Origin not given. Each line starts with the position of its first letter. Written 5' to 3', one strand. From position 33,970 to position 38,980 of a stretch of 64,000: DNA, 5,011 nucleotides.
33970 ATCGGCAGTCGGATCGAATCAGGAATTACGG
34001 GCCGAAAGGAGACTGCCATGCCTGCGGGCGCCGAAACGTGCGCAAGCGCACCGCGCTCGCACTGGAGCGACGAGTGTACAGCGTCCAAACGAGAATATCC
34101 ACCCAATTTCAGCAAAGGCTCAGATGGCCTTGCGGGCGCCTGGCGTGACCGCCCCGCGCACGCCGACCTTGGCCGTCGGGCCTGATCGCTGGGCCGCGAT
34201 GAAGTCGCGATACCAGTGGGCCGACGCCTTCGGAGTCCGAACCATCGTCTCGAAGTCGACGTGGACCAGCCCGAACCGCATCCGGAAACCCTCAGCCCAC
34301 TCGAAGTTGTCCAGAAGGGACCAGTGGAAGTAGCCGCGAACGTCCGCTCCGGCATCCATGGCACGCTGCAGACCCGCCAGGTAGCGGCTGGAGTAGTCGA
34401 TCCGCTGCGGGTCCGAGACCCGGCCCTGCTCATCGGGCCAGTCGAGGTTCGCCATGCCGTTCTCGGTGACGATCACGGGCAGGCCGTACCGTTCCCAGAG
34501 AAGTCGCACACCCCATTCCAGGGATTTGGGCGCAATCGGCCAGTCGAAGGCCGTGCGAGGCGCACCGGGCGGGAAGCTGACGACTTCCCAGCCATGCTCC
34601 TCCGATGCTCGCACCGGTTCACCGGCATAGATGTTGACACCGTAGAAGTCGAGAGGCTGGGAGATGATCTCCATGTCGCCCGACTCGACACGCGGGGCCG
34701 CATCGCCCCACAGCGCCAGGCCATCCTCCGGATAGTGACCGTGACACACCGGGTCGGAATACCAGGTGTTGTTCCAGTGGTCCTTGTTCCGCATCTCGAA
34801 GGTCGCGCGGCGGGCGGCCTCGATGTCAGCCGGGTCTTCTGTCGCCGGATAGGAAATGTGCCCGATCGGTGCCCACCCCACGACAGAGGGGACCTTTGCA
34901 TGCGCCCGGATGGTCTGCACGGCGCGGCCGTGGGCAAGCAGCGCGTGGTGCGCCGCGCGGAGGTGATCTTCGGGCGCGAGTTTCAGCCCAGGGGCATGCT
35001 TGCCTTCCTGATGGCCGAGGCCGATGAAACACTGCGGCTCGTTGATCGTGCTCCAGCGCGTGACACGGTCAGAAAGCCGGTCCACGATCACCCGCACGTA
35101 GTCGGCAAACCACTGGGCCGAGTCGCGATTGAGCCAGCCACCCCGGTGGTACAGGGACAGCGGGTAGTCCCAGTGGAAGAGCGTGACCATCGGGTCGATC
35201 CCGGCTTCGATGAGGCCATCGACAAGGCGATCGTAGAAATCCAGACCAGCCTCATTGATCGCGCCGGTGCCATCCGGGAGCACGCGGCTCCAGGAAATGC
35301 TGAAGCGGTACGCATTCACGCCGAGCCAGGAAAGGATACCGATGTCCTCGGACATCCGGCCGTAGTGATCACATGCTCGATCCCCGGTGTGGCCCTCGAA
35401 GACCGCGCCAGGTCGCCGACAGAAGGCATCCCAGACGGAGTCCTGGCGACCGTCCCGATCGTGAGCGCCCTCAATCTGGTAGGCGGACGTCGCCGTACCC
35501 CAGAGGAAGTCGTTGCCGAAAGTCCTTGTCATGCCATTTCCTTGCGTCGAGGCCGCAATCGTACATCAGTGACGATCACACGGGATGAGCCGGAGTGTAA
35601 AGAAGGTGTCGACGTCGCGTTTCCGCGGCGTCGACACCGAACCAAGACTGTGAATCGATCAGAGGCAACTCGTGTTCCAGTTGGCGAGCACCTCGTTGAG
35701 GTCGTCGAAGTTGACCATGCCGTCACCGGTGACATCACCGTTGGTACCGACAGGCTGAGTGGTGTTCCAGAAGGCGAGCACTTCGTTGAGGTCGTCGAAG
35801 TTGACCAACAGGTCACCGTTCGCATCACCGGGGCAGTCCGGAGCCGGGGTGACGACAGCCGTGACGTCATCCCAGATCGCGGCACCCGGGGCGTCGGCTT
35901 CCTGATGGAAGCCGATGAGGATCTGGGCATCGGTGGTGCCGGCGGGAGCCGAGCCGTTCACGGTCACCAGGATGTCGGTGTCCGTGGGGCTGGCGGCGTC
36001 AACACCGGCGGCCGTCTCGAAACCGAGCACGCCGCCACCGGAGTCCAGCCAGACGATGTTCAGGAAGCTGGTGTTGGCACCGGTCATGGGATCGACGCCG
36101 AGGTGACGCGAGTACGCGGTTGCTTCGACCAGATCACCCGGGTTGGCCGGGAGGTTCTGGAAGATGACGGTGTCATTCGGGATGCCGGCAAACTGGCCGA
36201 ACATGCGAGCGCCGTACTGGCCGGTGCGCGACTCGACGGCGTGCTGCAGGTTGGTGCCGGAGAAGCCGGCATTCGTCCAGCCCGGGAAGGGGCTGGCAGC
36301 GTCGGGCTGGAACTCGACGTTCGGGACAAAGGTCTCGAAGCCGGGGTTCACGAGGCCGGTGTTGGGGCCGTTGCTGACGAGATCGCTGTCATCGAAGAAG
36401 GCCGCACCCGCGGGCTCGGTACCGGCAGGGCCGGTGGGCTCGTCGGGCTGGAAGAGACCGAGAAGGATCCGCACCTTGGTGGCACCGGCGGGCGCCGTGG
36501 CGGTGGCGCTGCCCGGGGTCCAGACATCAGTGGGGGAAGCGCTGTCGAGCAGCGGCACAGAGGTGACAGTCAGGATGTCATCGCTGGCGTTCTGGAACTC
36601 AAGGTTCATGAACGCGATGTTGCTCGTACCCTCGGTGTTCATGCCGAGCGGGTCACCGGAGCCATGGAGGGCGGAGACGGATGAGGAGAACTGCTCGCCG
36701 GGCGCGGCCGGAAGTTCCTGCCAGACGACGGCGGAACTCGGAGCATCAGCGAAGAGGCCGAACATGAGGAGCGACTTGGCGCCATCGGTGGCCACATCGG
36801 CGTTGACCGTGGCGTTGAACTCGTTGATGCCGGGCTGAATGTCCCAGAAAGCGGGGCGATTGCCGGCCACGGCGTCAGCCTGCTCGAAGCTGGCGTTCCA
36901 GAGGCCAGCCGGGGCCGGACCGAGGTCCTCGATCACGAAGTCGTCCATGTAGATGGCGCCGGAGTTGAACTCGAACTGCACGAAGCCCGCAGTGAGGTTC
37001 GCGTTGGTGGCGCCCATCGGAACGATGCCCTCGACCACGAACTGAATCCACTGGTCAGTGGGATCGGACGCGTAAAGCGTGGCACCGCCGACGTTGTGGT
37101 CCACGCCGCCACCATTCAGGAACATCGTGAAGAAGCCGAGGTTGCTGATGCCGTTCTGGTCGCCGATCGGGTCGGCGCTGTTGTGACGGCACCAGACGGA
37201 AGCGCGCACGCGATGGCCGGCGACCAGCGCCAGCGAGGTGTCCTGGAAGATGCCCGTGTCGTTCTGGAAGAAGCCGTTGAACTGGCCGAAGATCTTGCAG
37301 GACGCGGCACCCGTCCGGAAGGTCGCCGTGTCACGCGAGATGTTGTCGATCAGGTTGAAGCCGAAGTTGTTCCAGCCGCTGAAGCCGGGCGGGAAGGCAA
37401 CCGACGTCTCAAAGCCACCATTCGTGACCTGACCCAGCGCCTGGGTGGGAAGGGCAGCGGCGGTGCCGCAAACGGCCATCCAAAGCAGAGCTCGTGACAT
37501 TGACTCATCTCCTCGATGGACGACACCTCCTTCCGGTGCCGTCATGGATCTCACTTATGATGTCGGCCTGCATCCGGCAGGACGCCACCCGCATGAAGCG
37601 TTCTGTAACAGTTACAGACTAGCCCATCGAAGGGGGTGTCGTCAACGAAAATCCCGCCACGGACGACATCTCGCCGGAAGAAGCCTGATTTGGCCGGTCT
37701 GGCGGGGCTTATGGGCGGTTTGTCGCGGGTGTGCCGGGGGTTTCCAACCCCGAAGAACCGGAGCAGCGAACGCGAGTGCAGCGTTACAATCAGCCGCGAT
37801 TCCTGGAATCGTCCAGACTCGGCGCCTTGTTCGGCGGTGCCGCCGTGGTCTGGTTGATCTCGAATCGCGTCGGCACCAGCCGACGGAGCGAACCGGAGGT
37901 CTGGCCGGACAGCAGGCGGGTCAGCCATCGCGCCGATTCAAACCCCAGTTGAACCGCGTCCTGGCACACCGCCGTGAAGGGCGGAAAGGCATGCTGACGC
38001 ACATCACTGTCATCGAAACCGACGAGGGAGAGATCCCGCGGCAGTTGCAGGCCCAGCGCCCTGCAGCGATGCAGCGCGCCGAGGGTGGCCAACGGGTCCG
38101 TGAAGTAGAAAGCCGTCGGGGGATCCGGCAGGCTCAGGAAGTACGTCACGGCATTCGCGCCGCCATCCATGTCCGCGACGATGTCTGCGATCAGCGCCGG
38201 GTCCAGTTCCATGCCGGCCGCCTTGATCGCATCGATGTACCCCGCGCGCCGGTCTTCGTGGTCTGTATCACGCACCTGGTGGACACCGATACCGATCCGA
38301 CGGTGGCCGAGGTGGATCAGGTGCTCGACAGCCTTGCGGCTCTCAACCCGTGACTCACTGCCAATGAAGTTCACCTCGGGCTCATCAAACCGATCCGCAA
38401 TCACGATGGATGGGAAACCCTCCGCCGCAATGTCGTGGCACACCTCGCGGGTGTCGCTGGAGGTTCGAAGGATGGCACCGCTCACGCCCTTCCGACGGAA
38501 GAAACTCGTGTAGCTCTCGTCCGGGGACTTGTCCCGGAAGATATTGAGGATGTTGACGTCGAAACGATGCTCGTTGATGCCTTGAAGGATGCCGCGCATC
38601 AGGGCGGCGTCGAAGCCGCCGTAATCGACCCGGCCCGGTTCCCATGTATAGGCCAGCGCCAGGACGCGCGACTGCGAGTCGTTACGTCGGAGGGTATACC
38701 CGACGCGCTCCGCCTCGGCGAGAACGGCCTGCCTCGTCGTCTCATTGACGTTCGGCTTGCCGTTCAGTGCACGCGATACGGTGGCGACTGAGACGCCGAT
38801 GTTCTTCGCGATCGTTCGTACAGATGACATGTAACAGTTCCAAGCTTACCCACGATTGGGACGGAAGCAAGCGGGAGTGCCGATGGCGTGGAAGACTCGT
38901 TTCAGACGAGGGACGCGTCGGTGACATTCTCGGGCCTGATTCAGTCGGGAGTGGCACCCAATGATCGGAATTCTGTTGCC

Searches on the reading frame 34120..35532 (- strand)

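Call 37: search_protein_families(library=pfam, proteins=[window:34120-35532:-], max_evalue=0.001)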
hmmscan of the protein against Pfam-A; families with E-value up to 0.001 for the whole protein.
window:34120-35532:- (470 aa): 1 family
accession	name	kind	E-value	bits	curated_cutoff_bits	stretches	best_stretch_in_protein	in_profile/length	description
PF00232.24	Glyco_hydro_1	-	1.8e-144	482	22.6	1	2-448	2-451/453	Glycosyl hydrolase family 1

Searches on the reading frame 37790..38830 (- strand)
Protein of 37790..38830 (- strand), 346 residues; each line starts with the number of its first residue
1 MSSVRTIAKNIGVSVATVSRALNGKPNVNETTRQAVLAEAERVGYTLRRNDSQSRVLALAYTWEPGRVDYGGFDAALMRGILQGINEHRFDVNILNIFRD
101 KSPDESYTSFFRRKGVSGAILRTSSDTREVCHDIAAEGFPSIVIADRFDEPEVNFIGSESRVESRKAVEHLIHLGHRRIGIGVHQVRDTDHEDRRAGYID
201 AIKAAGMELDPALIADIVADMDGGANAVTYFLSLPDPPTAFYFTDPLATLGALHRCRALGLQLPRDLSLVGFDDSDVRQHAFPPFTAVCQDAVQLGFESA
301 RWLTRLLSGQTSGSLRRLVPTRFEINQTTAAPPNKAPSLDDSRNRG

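Call 38: search_protein_families(library=pfam, proteins=[window:37790-38830:-], max_evalue=0.001)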
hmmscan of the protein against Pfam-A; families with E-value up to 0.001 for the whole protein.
window:37790-38830:- (346 aa): 3 families
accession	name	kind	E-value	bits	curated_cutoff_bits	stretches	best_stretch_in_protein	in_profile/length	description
PF13377.12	Peripla_BP_3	-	3.7e-27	95.9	26.5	1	168-328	1-166/167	Periplasmic binding protein-like domain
PF00532.27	Peripla_BP_1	-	4.5e-15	56.3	22.2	1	76-275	18-226/281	Periplasmic binding proteins and sugar binding domain of LacI family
PF00356.27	LacI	-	1.7e-10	40.9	27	1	7-46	5-44/46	Bacterial regulatory proteins, lacI family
